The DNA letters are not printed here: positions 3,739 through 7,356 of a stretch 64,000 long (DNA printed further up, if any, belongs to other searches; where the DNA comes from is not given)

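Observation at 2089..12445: Synthase-dependent exopolysaccharide locus with an unusual 1706-aa double-anchored modification enzyme (GH-like barrel, DUF2334 deacetylase-like domain, second GH-like barrel)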

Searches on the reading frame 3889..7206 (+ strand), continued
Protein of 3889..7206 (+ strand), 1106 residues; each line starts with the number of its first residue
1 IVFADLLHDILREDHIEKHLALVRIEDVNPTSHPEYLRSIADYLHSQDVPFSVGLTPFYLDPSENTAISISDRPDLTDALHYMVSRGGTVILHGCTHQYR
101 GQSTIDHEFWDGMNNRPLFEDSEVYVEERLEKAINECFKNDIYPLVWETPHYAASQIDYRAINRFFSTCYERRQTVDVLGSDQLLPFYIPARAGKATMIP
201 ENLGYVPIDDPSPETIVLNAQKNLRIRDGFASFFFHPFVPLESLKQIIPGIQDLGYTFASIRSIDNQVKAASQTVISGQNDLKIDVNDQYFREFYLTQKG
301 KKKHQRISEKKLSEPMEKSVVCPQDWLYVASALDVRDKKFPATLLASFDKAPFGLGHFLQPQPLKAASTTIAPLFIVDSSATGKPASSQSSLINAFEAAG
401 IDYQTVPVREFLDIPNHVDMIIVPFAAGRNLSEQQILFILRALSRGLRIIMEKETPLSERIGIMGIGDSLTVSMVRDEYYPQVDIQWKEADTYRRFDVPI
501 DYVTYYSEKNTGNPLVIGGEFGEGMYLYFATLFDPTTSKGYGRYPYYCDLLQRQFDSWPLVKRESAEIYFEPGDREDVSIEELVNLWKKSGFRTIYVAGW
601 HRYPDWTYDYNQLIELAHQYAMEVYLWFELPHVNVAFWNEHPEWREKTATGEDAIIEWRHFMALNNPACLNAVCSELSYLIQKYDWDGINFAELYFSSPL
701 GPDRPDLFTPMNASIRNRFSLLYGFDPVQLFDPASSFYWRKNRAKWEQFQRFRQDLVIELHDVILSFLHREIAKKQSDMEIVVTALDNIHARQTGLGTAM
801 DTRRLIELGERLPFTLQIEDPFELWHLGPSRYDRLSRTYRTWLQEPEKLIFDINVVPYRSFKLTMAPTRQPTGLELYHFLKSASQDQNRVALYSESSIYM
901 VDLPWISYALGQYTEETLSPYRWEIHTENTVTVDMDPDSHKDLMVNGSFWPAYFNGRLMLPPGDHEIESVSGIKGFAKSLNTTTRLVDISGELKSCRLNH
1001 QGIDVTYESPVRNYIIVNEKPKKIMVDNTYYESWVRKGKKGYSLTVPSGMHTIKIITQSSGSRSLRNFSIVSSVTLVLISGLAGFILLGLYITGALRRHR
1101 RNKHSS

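Call 64: find_encoding_contigs(protein=P0255, flank=8000, max_places=1)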
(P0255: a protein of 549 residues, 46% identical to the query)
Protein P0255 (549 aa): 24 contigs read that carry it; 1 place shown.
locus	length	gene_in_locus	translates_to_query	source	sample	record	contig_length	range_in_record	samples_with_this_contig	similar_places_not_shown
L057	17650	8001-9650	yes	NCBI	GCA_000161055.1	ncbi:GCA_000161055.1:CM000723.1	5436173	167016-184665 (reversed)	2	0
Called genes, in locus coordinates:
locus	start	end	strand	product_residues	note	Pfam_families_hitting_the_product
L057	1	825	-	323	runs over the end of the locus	PF19300:BPD_transp_1_N, PF00528:BPD_transp_1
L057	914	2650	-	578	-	PF00496:SBP_bac_5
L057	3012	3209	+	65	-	-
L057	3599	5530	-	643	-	PF00005:ABC_tran, PF02463:SMC_N (weak), PF13555:AAA_29 (faint), PF01926:MMR_HSR1 (faint), PF13401:AAA_22 (faint), PF13304:AAA_21 (weak), PF12848:ABC_tran_Xtn, PF00005:ABC_tran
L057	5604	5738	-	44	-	PF28050:RAxF_45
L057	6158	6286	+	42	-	-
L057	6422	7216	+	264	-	PF16285:DUF4931_N, PF20956:DUF4931_C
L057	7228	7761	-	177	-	PF01464:SLT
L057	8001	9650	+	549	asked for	PF10096:DUF2334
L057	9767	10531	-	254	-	PF01026:TatD_DNase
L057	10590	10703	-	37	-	-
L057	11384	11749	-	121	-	PF06486:DUF1093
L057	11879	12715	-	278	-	PF02588:YitT_membrane, PF10035:DUF2179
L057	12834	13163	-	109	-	PF14470:bPH_3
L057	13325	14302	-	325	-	PF00356:LacI, PF00532:Peripla_BP_1, PF13407:Peripla_BP_4 (weak), PF13377:Peripla_BP_3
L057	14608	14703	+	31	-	PF13134:DUF3948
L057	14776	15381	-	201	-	PF01553:Acyltransferase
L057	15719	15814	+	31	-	PF13134:DUF3948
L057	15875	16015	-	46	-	PF14142:YrzO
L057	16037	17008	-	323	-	PF00892:EamA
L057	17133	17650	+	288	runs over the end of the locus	PF00126:HTH_1, PF03466:LysR_substrate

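Call 65: find_encoding_contigs(protein=P0285, flank=8000, max_places=1)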
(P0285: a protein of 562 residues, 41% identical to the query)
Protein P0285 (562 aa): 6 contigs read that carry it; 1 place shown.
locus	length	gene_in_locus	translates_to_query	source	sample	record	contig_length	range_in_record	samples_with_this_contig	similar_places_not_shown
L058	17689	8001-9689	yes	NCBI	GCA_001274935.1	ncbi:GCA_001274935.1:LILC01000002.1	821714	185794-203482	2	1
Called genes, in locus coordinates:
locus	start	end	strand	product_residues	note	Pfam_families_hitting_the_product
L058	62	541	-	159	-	PF13673:Acetyltransf_10, PF00583:Acetyltransf_1, PF13508:Acetyltransf_7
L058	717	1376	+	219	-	-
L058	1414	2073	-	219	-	PF13021:DUF3885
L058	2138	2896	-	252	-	PF00797:Acetyltransf_2, PF01841:Transglut_core (weak)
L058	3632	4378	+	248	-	PF01209:Ubie_methyltran (weak), PF08241:Methyltransf_11, PF08242:Methyltransf_12, PF13649:Methyltransf_25, PF13847:Methyltransf_31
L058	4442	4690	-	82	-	-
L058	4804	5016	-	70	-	-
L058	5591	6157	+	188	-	PF05036:SPOR (faint)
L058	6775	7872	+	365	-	PF01270:Glyco_hydro_8 (weak)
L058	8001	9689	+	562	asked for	PF10096:DUF2334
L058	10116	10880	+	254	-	-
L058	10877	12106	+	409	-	PF13506:Glyco_transf_21, PF00535:Glycos_transf_2, PF10111:Glyco_tranf_2_2, PF13641:Glyco_tranf_2_3, PF13632:Glyco_trans_2_3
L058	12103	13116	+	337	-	-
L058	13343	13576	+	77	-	-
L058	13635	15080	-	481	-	PF13091:PLDc_2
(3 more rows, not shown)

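Call 68: find_encoding_contigs(protein=P0313, flank=8000, max_places=1)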
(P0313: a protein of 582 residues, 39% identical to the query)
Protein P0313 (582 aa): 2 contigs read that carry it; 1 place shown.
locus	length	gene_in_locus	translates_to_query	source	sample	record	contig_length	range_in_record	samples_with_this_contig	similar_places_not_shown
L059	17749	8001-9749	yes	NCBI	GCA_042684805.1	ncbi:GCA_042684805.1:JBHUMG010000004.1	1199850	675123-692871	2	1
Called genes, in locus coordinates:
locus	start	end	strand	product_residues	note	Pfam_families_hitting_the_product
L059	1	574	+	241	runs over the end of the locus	PF02348:CTP_transf_3, PF12804:NTP_transf_3 (faint)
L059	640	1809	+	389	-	PF00155:Aminotran_1_2 (weak), PF01041:DegT_DnrJ_EryC1, PF01053:Cys_Met_Meta_PP (weak)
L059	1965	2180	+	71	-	-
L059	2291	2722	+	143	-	-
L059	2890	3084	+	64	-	PF14070:YjfB_motility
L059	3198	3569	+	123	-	PF03646:FlaG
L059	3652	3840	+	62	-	-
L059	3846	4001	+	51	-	-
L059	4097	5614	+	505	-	PF02465:FliD_N, PF07196:Flagellin_IN (weak), PF07195:FliD_C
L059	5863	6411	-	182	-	PF01797:Y1_Tnp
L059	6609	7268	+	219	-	PF13462:Thioredoxin_4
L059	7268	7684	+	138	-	PF02600:DsbB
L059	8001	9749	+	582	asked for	PF10096:DUF2334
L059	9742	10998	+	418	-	PF13506:Glyco_transf_21, PF00535:Glycos_transf_2, PF10111:Glyco_tranf_2_2, PF13641:Glyco_tranf_2_3, PF13632:Glyco_trans_2_3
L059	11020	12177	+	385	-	PF02350:Epimerase_2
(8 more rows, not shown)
